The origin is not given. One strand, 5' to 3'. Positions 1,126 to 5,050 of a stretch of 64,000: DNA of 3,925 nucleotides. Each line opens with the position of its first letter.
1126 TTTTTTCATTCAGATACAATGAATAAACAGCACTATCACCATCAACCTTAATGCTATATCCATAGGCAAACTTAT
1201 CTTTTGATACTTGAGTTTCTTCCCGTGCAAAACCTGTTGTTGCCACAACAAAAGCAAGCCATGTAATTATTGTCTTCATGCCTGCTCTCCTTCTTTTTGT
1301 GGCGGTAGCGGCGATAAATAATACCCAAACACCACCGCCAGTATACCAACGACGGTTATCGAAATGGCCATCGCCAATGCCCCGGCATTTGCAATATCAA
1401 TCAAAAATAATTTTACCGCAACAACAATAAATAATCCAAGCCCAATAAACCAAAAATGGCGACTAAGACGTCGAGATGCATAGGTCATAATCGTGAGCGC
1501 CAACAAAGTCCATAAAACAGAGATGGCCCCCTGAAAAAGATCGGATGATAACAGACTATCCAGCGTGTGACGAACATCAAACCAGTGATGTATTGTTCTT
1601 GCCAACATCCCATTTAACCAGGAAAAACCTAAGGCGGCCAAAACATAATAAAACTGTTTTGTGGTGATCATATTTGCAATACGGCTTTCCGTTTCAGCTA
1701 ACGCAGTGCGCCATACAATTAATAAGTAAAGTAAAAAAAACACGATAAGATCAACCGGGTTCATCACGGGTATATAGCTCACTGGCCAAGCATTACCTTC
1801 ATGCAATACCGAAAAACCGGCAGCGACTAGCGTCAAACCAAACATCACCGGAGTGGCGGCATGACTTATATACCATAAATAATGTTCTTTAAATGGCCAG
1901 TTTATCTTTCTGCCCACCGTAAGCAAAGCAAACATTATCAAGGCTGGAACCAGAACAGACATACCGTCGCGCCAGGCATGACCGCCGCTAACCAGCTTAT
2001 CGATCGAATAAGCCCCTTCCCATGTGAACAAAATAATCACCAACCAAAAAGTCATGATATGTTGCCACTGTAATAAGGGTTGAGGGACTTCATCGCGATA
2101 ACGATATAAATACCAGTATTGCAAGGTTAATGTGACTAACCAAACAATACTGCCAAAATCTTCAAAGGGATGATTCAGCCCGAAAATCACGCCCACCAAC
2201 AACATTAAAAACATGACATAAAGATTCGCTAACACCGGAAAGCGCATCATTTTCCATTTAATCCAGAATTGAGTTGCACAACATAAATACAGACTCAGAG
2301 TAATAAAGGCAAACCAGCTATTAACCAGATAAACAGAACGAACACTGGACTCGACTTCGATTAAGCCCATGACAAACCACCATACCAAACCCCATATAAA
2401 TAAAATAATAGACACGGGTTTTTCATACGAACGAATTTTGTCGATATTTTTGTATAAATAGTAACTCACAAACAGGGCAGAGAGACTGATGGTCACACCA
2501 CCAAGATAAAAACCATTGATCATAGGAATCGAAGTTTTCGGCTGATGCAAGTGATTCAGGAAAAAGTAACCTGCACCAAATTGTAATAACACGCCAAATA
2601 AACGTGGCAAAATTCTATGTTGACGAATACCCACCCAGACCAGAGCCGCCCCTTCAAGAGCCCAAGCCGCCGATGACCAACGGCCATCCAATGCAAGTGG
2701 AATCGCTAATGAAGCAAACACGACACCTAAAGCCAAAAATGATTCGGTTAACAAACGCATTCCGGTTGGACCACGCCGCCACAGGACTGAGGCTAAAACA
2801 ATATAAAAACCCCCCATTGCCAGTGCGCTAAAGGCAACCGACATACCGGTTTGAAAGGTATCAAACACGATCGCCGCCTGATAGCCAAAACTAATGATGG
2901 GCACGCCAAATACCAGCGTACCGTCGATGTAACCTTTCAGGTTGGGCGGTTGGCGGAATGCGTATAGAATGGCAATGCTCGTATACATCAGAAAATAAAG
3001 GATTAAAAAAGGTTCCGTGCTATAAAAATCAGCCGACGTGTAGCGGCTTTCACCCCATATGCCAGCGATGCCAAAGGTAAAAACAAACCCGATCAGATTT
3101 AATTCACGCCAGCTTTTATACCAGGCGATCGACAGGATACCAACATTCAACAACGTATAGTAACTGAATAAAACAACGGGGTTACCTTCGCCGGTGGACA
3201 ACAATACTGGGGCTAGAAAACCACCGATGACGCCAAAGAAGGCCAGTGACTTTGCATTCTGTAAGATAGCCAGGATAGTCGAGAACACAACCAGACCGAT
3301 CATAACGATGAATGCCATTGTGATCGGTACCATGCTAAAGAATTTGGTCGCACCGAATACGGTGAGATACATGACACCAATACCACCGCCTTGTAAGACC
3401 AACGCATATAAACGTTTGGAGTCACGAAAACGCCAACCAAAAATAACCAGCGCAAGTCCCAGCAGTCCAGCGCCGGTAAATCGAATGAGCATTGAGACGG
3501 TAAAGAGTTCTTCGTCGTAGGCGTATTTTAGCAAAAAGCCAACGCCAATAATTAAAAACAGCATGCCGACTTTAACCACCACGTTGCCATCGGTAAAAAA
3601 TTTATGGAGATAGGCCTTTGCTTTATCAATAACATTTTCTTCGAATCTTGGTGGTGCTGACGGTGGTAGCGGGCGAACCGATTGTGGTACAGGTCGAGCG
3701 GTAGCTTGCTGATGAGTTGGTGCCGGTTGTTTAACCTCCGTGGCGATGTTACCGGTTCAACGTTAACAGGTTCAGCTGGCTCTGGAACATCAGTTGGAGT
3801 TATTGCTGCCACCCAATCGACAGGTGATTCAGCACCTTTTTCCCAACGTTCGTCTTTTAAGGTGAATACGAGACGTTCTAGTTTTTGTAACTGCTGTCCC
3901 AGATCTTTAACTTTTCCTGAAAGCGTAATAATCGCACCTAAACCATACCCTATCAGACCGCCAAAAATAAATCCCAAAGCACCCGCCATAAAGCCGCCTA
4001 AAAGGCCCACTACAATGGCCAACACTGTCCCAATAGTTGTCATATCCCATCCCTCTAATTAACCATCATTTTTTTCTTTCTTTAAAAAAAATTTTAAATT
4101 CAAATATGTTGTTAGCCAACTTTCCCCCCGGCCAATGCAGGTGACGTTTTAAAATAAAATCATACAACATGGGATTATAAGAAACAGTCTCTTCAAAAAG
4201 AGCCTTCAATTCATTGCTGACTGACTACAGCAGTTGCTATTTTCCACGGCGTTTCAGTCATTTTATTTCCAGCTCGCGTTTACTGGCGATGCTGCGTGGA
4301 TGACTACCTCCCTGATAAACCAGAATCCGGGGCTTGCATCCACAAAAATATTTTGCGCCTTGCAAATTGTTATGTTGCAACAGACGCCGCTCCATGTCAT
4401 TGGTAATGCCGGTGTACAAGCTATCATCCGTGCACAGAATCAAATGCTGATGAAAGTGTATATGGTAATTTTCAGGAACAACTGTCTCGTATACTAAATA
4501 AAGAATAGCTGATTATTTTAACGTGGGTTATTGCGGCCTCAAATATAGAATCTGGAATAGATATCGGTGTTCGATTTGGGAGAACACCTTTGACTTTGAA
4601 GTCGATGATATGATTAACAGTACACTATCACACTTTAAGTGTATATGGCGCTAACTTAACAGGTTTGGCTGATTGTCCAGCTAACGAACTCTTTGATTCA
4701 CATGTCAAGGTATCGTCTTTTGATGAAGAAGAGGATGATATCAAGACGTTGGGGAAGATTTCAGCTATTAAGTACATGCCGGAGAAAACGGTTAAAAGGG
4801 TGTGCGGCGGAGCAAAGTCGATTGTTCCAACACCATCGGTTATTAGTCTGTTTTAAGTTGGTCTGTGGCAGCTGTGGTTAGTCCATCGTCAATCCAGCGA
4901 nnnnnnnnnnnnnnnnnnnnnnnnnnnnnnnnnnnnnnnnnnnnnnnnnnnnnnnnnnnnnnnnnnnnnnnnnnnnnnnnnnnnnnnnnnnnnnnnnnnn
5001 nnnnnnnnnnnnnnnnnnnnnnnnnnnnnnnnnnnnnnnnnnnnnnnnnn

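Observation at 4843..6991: Type II restriction-modification module (m5C-MTase plus uncharacterised 368-aa partner) next to a GIY-YIG gene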

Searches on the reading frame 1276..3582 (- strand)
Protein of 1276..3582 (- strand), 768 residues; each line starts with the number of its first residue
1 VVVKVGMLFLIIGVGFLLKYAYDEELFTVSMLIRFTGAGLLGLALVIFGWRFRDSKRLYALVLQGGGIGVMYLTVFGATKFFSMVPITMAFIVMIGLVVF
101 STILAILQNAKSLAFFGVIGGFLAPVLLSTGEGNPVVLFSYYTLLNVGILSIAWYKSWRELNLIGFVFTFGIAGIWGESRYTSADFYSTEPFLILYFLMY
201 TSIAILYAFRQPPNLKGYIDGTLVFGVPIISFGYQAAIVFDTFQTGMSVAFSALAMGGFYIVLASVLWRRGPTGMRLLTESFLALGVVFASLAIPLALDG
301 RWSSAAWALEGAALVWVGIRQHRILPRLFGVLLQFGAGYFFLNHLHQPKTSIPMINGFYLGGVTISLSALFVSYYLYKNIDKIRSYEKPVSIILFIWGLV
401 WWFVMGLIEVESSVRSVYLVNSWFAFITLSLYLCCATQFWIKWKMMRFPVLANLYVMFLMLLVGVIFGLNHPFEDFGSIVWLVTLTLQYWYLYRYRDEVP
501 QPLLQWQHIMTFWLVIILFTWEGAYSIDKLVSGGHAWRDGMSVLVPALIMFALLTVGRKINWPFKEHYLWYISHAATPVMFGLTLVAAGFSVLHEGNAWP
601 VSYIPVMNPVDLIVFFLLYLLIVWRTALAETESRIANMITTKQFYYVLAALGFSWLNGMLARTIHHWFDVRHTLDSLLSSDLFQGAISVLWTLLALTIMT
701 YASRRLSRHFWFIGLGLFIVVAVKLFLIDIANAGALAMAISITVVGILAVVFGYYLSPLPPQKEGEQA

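Call 3: search_protein_families(library=pfam, proteins=[window:1276-3582:-], max_evalue=0.01)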
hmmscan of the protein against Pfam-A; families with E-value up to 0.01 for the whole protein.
window:1276-3582:- (768 aa): 1 family
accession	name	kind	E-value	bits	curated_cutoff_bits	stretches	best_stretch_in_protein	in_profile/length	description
PF10101.14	DUF2339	-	5e-155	518.3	33.6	1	2-755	5-655/659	Predicted membrane protein (DUF2339)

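Call 61: search_protein_families(library=ncbifam, proteins=[window:1276-3582:-], max_evalue=0.01)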
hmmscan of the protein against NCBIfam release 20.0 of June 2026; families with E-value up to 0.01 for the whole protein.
window:1276-3582:- (768 aa): 0 families

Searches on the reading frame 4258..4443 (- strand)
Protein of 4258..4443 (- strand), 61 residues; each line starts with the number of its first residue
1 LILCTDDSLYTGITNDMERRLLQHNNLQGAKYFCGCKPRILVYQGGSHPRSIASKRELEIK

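Call 3: search_protein_families(library=pfam, proteins=[window:4258-4443:-], max_evalue=0.01)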
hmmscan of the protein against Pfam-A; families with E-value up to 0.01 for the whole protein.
window:4258-4443:- (61 aa): 1 family
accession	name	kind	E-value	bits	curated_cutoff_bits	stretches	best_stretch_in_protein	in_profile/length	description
PF01541.30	GIY-YIG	-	1.6e-10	41.6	22.6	1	1-61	6-69/78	GIY-YIG catalytic domain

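Call 4: search_protein_families(library=ncbifam, proteins=[window:4258-4443:-], max_evalue=0.01)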
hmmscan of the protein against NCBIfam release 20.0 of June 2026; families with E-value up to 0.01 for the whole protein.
window:4258-4443:- (61 aa): 0 families

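Call 5: search_protein_families(library=padloc, proteins=[window:4258-4443:-], max_evalue=0.01)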
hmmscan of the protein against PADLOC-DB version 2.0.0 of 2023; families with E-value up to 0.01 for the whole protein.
window:4258-4443:- (61 aa): 0 families

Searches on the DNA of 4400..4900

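Call 66: search_rna_families(source=window, start=4400, end=4900, threshold=evalue, max_evalue=1)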
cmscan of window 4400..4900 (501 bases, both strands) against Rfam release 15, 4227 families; matches with E-value up to 1: 0.
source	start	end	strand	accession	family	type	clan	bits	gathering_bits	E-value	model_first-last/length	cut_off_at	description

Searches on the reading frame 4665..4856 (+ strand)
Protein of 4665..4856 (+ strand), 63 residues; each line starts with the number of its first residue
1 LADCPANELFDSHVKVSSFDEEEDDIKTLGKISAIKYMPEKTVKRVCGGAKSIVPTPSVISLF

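Call 61: search_protein_families(library=ncbifam, proteins=[window:4665-4856:+], max_evalue=0.01)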
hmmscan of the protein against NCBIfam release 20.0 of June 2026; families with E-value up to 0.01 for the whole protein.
window:4665-4856:+ (63 aa): 0 families
